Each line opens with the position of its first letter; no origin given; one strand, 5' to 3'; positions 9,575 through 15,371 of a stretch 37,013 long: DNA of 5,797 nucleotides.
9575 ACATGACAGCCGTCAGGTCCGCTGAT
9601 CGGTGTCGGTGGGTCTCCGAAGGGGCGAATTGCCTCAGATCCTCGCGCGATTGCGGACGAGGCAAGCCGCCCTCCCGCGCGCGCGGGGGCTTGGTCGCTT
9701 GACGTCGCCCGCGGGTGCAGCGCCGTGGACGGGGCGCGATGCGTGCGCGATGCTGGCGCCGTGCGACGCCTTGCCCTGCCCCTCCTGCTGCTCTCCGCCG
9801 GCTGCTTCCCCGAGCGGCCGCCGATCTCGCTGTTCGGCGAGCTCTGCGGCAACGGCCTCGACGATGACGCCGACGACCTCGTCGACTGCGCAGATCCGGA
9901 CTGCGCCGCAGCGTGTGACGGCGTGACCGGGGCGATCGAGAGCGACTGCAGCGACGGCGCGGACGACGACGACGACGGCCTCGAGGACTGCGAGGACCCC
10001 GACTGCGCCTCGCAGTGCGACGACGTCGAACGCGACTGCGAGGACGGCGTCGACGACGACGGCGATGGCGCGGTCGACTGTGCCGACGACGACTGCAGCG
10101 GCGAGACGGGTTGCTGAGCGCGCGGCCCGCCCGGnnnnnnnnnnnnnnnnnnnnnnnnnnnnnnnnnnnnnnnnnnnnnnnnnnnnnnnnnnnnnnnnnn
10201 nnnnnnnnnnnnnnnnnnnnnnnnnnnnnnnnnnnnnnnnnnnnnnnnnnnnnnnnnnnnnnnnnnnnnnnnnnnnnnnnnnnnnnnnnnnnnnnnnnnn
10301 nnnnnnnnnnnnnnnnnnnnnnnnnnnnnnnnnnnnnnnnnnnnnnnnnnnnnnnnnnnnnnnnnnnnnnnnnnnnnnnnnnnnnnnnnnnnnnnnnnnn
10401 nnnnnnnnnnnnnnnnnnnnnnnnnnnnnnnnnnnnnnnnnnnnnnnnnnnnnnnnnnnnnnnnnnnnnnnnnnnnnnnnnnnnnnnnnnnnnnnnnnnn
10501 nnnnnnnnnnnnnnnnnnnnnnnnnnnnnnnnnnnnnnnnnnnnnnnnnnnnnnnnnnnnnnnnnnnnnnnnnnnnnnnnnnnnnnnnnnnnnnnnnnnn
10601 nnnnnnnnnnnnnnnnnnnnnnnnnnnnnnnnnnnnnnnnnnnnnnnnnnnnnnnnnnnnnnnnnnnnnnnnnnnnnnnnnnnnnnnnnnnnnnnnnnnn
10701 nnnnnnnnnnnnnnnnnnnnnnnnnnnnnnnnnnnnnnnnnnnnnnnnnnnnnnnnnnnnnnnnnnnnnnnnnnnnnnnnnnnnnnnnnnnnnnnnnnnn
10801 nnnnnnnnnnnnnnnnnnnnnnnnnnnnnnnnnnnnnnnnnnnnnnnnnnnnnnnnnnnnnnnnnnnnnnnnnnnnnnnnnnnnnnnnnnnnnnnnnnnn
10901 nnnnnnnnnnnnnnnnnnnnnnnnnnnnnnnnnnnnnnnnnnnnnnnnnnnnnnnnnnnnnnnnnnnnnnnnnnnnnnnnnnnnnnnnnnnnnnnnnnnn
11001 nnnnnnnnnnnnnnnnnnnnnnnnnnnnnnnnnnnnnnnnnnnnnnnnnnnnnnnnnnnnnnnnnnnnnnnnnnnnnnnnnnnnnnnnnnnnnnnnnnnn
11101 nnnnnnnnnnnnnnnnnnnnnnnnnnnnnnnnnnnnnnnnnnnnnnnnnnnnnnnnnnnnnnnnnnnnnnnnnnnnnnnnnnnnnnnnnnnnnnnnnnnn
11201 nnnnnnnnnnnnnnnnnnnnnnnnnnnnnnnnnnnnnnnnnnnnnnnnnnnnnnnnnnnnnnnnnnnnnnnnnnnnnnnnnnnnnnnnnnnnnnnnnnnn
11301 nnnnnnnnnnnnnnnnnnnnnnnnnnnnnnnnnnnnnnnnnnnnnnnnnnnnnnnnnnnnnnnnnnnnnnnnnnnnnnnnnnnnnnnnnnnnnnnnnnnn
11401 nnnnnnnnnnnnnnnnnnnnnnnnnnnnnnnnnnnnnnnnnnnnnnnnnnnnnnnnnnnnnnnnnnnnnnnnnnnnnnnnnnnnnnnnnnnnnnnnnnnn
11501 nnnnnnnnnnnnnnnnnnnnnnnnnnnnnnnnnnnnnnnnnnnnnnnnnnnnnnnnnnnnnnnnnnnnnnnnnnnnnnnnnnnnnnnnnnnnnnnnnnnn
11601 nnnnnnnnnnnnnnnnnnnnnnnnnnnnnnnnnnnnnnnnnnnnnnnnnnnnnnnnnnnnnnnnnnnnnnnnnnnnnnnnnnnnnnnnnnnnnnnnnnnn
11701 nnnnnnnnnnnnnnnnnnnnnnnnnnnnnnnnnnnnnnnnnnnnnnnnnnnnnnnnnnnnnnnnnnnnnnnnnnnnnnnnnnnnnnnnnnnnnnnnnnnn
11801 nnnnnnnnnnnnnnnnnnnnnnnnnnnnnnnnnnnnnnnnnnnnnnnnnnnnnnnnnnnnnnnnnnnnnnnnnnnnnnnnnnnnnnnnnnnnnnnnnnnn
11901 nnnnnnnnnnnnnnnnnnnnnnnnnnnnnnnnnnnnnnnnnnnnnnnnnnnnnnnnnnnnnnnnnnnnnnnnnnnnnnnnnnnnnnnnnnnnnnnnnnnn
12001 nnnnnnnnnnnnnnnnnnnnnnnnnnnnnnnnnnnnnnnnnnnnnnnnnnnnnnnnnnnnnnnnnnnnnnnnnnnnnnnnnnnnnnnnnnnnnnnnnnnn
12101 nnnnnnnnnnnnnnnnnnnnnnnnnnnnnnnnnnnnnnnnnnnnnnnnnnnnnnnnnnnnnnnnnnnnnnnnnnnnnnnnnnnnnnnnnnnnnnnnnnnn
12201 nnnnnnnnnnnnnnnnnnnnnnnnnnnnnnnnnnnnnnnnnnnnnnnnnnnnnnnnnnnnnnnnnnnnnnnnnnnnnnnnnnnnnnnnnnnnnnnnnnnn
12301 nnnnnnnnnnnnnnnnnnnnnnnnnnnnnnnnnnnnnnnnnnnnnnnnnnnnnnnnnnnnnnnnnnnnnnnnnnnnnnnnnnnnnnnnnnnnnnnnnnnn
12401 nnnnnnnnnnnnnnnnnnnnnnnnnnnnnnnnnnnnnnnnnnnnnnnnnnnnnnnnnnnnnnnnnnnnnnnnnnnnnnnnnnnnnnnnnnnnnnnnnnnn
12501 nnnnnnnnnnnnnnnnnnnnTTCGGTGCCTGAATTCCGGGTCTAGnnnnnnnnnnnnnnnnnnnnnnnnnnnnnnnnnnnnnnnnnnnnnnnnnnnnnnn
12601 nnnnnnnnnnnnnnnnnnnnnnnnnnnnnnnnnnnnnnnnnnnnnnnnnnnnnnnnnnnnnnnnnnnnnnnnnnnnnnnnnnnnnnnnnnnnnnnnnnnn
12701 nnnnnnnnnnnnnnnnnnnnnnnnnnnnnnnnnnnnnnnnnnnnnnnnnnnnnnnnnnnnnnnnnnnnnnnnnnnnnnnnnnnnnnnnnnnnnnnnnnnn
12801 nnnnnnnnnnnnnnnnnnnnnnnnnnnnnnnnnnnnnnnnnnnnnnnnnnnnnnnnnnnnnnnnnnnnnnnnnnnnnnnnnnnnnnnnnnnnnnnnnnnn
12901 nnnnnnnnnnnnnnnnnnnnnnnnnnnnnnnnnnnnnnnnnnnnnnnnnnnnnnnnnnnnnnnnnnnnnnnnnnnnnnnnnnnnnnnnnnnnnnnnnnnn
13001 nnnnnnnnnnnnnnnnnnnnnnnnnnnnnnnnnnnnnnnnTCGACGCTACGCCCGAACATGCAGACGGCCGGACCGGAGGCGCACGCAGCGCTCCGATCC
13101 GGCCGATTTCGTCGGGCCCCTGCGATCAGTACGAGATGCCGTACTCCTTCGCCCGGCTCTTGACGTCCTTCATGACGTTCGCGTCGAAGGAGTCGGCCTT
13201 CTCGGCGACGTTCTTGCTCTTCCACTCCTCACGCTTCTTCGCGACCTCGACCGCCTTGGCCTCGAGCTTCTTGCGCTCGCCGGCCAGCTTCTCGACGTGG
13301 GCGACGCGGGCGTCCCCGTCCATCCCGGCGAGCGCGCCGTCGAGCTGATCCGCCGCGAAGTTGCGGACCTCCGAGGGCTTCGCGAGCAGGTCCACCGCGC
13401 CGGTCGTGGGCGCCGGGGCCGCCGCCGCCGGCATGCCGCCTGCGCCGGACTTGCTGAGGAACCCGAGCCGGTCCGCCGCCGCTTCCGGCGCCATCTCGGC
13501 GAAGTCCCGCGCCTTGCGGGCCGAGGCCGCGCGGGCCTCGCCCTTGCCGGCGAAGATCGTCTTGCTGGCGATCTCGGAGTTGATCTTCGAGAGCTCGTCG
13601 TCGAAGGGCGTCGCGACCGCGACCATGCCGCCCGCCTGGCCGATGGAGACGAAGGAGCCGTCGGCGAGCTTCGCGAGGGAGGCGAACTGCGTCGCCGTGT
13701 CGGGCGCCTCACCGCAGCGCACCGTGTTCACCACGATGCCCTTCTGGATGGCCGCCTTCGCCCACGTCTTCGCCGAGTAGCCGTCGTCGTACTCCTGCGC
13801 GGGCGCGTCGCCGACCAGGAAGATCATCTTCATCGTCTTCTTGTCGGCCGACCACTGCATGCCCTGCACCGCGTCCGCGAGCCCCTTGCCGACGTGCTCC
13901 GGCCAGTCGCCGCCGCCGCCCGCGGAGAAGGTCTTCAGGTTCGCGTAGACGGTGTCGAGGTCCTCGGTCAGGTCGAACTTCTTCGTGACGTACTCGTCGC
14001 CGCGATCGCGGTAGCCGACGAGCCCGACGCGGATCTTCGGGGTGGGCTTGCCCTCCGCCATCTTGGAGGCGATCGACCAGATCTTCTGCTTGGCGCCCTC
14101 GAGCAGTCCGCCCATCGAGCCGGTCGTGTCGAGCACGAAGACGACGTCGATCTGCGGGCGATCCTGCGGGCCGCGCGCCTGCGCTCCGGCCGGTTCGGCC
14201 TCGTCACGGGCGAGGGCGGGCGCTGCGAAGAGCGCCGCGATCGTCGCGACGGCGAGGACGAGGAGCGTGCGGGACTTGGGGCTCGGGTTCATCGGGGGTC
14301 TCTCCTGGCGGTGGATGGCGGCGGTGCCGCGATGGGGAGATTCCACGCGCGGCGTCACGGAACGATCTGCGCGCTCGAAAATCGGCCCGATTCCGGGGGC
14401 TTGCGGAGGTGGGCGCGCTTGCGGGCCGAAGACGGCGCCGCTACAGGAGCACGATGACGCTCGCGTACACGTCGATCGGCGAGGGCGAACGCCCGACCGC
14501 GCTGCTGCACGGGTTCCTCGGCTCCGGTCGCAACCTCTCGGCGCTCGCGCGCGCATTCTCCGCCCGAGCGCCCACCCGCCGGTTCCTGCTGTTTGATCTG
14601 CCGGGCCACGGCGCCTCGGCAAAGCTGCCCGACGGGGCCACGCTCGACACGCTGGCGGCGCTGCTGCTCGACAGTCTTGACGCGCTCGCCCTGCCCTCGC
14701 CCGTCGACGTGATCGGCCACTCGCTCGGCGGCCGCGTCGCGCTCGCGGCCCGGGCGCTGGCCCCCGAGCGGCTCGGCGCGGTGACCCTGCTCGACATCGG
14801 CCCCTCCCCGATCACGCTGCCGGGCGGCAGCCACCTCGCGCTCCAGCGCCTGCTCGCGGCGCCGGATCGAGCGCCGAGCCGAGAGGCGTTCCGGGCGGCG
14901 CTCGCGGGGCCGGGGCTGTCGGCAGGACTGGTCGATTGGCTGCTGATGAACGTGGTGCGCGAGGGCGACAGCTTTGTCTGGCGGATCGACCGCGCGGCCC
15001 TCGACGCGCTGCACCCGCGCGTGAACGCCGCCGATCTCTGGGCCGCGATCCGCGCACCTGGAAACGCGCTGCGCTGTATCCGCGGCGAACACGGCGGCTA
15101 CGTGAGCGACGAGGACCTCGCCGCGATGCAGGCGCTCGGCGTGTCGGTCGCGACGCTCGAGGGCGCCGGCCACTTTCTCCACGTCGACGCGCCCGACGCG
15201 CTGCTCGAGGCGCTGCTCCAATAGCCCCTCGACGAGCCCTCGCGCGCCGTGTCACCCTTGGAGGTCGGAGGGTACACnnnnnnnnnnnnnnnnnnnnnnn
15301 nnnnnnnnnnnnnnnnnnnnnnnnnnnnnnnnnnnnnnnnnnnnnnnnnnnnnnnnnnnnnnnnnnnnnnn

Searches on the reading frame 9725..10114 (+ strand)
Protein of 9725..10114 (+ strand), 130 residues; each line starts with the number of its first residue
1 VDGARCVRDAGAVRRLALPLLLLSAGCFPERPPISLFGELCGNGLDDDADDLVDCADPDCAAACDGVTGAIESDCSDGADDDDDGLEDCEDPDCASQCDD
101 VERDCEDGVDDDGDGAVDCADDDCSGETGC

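Call 12: search_protein_families(library=ncbifam, proteins=[window:9725-10114:+], max_evalue=0.01)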
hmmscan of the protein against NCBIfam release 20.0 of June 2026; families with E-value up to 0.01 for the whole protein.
window:9725-10114:+ (130 aa): 1 family
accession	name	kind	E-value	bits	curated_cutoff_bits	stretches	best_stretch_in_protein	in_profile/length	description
NF033662.1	acid_disulf_rpt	repeat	5.3e-20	70.9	41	3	101-130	3-32/32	acidic double-disulfide repeat-containing protein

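Call 13: search_protein_families(library=pfam, proteins=[window:9725-10114:+], max_evalue=0.01)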
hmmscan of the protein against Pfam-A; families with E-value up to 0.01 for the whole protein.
window:9725-10114:+ (130 aa): 0 families

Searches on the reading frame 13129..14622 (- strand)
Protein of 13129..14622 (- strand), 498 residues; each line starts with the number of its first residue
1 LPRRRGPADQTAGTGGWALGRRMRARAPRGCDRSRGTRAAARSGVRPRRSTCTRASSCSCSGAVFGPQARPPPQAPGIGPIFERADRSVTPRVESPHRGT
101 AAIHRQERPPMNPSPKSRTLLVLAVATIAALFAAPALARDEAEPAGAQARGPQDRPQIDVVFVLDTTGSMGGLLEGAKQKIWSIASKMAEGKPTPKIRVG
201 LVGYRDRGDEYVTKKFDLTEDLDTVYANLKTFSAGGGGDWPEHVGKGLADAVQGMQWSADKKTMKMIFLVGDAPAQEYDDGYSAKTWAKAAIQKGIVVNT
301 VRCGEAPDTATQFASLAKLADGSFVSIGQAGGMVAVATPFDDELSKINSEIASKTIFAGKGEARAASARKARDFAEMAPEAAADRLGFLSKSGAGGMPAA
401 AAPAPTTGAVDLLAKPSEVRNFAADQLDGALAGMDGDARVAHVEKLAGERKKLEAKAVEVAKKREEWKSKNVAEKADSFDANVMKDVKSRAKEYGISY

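Call 12: search_protein_families(library=ncbifam, proteins=[window:13129-14622:-], max_evalue=0.01)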
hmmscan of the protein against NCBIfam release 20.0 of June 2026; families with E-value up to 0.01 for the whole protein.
window:13129-14622:- (498 aa): 0 families

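Call 13: search_protein_families(library=pfam, proteins=[window:13129-14622:-], max_evalue=0.01)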
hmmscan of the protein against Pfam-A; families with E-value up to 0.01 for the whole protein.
window:13129-14622:- (498 aa): 4 families
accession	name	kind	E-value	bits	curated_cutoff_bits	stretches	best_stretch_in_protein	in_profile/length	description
PF25106.1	VWA_4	-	3.6e-12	46.6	27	1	160-307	2-135/169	von Willebrand factor A domain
PF00092.34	VWA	-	8.2e-10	39.6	23.8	1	159-309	1-145/174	von Willebrand factor type A domain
PF13519.12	VWA_2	-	4.6e-09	37.3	27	1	160-273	1-106/107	von Willebrand factor type A domain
PF20782.3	TssR_VWA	-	0.00046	19.8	25.7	1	155-276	45-169/304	TssR protein VWA domain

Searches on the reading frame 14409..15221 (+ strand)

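Call 12: search_protein_families(library=ncbifam, proteins=[window:14409-15221:+], max_evalue=0.01)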
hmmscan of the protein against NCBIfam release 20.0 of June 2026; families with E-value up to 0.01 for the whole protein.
window:14409-15221:+ (271 aa): 17 families
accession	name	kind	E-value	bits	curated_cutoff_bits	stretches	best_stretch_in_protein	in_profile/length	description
NF011457.0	PRK14875.1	equivalog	3.5e-23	82.2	307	1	15-128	119-229/372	acetoin dehydrogenase dihydrolipoyllysine-residue acetyltransferase subunit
NF007954.0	PRK10673.1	equivalog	3.3e-20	72.4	399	1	27-269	16-248/255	esterase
TIGR03695.1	menH_SHCHC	equivalog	1.1e-16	61.1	208.55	1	32-127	7-101/252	2-succinyl-6-hydroxy-2,4-cyclohexadiene-1-carboxylate synthase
NF051488.1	bifunc_PcaDC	exception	5.8e-14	52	390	1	22-131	6-112/375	bifunctional 3-oxoadipate enol-lactonase/4-carboxymuconolactone decarboxylase PcaDC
NF008340.0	PRK11126.1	equivalog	2.6e-11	43.3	261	1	31-115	18-96/255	2-succinyl-6-hydroxy-2,4-cyclohexadiene-1-carboxylate synthase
TIGR02427.1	protocat_pcaD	equivalog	4e-11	42.8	255.85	1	19-128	3-110/251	3-oxoadipate enol-lactonase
NF050089.1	i_nPHAscl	equivalog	3e-08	33.1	300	1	17-129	8-116/288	intracellular short-chain-length polyhydroxyalkanoate depolymerase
NF045632.1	hydroxlase_HsaD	equivalog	4.2e-08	32.5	400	1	16-135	22-142/290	4,5:9,10-diseco-3-hydroxy-5,9,17-trioxoandrosta-1(10),2-diene-4-oate hydrolase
TIGR03056.1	bchO_mg_che_rel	equivalog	2.5e-07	30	172.55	1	19-113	19-111/278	alpha/beta fold hydrolase BchO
TIGR01738.1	bioH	equivalog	1.1e-05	25.2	206.95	1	26-126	3-94/245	pimeloyl-ACP methyl ester esterase BioH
NF058580.1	lipase_V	equivalog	1.1e-05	25.2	300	1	14-112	11-105/230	EstV family lipase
TIGR03611.1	RutD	equivalog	1.1e-05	24.9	238.5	1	36-127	22-110/258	pyrimidine utilization protein D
NF002938.0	PRK03592.1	equivalog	1.6e-05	24.4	241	1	16-130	20-129/298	haloalkane dehalogenase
TIGR02240.1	PHA_depoly_arom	equivalog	0.00015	21.2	250.6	1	25-145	20-139/276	poly(3-hydroxyalkanoate) depolymerase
NF051487.1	bifunc_PcaCD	exception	0.0025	17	430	1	28-125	172-266/413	bifunctional 4-carboxymuconolactone decarboxylase/3-oxoadipate enol-lactonase PcaCD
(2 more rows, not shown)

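Call 13: search_protein_families(library=pfam, proteins=[window:14409-15221:+], max_evalue=0.01)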
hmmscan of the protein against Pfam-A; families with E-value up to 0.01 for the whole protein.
window:14409-15221:+ (271 aa): 5 families
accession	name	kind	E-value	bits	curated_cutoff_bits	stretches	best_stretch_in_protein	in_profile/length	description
PF12697.13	Abhydrolase_6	-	1.2e-17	65.7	26.3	1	32-268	3-217/217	Alpha/beta hydrolase family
PF00561.26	Abhydrolase_1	-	1.8e-16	61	25.8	1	32-135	5-103/245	alpha/beta hydrolase fold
PF00975.26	Thioesterase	-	4.2e-07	30.9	26.4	1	32-120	5-89/226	Thioesterase domain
PF12146.15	Hydrolase_4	-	0.00073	19.3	27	1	32-124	9-103/239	Serine aminopeptidase, S33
PF07819.20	PGAP1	-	0.0011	19.2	24.3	1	93-136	87-130/233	PGAP1-like alpha/beta domain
